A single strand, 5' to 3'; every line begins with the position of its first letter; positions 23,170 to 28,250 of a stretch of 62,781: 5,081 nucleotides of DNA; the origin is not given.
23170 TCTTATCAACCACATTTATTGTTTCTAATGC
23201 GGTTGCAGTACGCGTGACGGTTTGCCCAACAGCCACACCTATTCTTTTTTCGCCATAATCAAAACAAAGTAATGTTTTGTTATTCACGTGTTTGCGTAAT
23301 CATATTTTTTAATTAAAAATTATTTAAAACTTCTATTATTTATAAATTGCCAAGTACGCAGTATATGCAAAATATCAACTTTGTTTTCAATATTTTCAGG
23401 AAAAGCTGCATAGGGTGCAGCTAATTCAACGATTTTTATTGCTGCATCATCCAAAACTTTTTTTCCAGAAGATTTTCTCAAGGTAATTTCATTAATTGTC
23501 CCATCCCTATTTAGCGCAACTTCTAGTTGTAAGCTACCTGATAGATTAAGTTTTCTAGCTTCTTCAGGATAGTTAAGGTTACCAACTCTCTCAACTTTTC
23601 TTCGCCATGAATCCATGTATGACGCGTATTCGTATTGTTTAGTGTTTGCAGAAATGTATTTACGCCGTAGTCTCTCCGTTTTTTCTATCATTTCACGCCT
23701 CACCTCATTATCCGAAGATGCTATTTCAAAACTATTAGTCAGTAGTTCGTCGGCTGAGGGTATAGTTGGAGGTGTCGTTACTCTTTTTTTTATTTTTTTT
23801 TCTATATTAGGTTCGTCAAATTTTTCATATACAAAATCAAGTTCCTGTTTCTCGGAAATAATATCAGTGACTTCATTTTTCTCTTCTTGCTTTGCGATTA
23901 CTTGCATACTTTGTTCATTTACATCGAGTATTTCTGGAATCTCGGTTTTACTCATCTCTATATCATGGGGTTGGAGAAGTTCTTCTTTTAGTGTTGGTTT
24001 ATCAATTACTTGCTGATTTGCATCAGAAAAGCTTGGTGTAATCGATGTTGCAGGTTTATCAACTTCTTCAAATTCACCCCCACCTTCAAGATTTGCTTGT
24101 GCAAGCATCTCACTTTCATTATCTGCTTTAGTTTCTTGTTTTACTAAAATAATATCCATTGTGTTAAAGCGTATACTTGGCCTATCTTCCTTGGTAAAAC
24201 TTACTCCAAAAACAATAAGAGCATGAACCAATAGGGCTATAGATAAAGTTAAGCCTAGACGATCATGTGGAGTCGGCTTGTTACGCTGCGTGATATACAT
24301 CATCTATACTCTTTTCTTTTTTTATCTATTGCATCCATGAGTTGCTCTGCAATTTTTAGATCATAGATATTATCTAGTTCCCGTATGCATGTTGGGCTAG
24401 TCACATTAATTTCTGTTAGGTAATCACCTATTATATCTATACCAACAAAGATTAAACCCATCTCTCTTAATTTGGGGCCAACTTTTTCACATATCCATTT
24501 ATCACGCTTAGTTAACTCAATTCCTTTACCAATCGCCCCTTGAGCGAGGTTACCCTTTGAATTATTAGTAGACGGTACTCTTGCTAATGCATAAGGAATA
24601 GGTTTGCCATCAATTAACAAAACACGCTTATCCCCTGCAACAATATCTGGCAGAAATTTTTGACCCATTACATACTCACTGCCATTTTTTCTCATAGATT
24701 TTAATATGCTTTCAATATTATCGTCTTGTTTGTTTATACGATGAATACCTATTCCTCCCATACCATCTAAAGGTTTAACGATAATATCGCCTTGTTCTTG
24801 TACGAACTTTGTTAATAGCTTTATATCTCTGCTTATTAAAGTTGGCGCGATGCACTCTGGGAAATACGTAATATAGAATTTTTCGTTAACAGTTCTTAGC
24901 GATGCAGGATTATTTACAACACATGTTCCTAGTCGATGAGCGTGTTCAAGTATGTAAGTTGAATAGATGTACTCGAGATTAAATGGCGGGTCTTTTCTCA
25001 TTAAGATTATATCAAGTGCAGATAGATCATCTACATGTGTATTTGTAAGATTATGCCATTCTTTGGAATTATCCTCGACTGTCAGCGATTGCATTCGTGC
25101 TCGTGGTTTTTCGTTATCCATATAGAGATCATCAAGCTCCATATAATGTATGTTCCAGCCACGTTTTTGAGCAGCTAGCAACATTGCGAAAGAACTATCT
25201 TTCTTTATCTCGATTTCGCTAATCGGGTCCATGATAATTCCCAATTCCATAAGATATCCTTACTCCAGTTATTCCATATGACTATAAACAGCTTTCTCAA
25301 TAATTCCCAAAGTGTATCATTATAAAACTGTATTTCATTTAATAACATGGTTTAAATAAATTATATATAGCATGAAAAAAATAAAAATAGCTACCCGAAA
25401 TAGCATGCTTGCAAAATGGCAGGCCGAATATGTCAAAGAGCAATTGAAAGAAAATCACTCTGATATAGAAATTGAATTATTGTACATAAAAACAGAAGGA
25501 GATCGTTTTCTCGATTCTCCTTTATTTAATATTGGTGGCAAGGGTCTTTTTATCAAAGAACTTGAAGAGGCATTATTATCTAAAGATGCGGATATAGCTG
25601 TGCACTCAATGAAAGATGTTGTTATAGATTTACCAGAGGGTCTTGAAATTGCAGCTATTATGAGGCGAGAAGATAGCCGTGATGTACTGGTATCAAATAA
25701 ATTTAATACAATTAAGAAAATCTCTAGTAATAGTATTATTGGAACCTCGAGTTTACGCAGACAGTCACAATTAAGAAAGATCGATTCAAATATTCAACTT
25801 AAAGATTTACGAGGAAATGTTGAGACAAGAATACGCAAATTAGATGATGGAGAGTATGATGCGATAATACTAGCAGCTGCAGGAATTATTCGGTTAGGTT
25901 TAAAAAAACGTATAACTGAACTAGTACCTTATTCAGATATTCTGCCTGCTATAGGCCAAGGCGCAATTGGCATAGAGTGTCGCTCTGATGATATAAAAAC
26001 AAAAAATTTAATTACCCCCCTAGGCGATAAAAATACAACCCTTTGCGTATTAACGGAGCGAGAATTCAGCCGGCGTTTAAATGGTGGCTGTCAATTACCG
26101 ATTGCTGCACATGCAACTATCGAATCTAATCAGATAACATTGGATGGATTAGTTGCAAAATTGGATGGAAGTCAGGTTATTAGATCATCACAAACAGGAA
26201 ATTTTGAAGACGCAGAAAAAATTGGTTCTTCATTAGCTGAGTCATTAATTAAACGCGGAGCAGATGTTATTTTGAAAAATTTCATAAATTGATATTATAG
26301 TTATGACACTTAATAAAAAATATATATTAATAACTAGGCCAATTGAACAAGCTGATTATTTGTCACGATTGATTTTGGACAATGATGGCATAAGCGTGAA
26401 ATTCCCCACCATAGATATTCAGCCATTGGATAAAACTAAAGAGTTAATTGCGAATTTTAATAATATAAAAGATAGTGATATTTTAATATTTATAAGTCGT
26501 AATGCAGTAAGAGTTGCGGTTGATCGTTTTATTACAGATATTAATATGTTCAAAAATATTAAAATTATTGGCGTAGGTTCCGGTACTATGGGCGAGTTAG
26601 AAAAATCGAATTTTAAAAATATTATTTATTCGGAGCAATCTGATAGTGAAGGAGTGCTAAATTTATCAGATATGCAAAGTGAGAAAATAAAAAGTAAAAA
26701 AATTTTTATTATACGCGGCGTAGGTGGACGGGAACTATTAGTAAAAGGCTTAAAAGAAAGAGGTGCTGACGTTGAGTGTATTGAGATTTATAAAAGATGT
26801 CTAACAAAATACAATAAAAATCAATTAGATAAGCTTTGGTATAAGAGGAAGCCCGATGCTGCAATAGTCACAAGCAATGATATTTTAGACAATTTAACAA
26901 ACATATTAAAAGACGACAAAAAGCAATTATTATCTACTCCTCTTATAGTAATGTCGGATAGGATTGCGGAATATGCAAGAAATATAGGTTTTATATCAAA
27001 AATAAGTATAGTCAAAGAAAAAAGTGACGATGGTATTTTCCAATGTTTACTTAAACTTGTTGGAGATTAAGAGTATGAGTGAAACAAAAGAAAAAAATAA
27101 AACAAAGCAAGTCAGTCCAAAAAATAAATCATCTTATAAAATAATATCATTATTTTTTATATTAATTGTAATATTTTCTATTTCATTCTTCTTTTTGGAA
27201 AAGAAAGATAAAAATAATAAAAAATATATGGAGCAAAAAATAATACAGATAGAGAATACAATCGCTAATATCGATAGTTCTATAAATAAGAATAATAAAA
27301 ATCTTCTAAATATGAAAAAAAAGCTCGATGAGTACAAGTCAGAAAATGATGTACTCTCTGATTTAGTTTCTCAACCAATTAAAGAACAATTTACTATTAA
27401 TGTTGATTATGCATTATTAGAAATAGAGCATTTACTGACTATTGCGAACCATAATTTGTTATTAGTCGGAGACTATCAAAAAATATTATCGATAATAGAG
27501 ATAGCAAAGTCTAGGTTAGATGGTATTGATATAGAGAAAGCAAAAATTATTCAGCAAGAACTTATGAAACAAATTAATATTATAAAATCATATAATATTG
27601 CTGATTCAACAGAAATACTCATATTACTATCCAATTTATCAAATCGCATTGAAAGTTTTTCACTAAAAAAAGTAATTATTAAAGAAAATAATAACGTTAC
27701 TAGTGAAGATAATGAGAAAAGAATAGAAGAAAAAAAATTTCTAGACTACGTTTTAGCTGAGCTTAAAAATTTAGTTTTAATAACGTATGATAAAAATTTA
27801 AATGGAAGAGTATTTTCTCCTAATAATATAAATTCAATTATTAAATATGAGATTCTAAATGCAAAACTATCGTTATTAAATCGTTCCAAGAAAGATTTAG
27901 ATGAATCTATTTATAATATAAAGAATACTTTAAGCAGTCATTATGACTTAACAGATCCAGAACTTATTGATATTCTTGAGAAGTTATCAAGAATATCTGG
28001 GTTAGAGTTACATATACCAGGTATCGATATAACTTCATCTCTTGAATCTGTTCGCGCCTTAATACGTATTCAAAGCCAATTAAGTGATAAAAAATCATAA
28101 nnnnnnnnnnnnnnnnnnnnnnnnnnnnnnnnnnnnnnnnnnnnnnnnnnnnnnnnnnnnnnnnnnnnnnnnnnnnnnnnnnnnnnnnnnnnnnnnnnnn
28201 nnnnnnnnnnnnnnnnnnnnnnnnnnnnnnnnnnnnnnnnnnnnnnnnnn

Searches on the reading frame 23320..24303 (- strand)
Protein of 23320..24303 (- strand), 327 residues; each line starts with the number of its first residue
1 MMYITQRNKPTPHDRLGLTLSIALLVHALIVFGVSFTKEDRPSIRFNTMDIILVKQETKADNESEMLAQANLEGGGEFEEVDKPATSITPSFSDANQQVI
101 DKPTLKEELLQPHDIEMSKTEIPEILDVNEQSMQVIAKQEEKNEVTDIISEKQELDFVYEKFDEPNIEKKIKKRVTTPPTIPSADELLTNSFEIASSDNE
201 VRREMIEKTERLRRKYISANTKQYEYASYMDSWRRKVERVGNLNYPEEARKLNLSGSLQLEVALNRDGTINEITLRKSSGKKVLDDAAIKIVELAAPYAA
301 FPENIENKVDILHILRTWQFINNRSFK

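Call 61: search_protein_families(library=pfam, proteins=[window:23320-24303:-], max_evalue=1e-8)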
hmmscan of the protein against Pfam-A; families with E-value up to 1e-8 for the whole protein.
window:23320-24303:- (327 aa): 1 family
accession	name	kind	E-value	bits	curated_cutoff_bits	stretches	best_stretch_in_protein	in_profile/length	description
PF03544.19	TonB_C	-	1.6e-15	57.7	24.6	1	242-313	2-71/79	Gram-negative bacterial TonB protein C-terminal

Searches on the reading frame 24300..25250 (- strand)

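Call 61: search_protein_families(library=pfam, proteins=[window:24300-25250:-], max_evalue=1e-8)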
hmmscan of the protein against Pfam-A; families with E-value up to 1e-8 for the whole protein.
window:24300-25250:- (316 aa): 2 families
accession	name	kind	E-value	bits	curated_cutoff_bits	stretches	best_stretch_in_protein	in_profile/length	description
PF02955.21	GSH-S_ATP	-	2.4e-69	232.7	23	1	123-295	1-173/175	Prokaryotic glutathione synthetase, ATP-grasp domain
PF02951.20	GSH-S_N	-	9.3e-45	152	21.3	1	1-119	1-119/119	Prokaryotic glutathione synthetase, N-terminal domain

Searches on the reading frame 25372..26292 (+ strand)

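Call 61: search_protein_families(library=pfam, proteins=[window:25372-26292:+], max_evalue=1e-8)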
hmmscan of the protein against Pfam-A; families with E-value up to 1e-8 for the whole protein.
window:25372-26292:+ (306 aa): 2 families
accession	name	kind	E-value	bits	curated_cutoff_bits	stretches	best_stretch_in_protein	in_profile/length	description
PF01379.25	Porphobil_deam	-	3.2e-82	275.5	22.1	1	4-211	1-206/207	Porphobilinogen deaminase, dipyromethane cofactor binding domain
PF03900.20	Porphobil_deamC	-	2.6e-21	76.2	26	1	224-293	2-73/74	Porphobilinogen deaminase, C-terminal domain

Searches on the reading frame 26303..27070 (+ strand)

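Call 61: search_protein_families(library=pfam, proteins=[window:26303-27070:+], max_evalue=1e-8)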
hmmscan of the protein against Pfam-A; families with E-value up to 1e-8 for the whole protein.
window:26303-27070:+ (255 aa): 1 family
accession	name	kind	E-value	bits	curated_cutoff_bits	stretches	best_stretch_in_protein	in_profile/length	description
PF02602.20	HEM4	-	1.3e-37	129.6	27.5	1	20-230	3-215/231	Uroporphyrinogen-III synthase HemD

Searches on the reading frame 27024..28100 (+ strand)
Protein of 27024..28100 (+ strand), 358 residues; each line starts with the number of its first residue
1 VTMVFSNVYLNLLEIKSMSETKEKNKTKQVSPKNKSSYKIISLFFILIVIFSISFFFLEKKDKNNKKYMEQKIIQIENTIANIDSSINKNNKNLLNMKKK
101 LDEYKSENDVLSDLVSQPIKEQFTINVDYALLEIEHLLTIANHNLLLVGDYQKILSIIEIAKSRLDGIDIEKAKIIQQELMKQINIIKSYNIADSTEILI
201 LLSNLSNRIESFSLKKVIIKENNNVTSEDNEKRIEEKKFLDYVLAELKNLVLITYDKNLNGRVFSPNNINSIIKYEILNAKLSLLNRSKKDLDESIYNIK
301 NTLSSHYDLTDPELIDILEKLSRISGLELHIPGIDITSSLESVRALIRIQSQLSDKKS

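Call 62: search_protein_families(library=pfam, proteins=[window:27024-28100:+], max_evalue=1e-8)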
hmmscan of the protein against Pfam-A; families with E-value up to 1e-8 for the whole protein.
window:27024-28100:+ (358 aa): 1 family
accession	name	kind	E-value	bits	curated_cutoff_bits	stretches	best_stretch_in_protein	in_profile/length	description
PF04375.19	HemX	-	5.3e-13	49.6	25.9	1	128-349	4-231/236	HemX, putative uroporphyrinogen-III C-methyltransferase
